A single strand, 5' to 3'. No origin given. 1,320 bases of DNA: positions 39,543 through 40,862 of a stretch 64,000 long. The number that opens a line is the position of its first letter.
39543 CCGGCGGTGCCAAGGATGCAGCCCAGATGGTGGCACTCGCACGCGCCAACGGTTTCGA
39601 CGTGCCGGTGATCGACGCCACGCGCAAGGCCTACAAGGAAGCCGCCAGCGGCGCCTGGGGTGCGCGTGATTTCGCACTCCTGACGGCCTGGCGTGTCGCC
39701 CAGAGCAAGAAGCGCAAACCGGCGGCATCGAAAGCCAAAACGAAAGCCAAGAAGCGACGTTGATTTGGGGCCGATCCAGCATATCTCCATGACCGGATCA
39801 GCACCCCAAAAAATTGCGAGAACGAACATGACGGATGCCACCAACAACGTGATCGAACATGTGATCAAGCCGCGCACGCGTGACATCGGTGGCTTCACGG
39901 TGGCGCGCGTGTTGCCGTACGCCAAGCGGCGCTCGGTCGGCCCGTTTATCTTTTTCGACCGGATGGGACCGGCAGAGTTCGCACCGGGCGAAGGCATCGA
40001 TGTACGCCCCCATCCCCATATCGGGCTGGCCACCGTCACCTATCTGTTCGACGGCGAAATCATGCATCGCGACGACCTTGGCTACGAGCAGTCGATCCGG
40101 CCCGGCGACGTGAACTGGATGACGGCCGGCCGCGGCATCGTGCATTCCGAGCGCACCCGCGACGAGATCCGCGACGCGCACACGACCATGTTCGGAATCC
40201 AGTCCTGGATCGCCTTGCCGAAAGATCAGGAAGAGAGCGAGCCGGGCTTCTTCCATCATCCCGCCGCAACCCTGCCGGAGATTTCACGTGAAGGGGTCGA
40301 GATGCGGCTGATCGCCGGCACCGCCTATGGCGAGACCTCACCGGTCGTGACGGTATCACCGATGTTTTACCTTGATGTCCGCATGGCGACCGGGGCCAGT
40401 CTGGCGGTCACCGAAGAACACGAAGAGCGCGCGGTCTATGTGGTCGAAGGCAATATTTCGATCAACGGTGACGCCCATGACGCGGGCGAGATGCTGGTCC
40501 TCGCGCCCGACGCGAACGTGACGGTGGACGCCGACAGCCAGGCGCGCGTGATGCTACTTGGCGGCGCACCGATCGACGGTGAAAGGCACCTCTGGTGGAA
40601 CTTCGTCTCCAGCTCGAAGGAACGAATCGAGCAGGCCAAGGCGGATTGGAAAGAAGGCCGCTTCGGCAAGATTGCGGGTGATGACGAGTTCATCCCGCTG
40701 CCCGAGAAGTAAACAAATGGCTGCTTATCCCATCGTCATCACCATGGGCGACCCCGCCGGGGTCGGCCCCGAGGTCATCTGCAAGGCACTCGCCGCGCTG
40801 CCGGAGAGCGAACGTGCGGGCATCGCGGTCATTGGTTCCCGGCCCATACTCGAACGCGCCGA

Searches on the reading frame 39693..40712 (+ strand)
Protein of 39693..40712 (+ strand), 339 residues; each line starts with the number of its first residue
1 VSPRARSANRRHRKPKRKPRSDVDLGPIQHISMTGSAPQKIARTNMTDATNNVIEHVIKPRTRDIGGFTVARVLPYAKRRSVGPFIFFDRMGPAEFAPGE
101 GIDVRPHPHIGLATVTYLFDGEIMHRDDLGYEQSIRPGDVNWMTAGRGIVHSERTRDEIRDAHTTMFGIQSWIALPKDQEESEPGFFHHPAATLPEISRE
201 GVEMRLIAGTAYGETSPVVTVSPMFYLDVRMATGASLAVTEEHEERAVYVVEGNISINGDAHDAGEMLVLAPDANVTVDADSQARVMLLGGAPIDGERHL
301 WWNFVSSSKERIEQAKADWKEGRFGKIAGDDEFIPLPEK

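Call 17: search_protein_families(library=pfam, proteins=[window:39693-40712:+], max_evalue=0.0001)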
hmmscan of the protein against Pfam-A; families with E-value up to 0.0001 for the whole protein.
window:39693-40712:+ (339 aa): 2 families
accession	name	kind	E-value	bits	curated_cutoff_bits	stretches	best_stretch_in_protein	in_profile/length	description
PF02678.22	Pirin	-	8.1e-35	119.5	26.1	1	68-173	2-108/108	Pirin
PF05726.19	Pirin_C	-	9.1e-31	106.8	27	1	226-325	1-103/103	Pirin C-terminal cupin domain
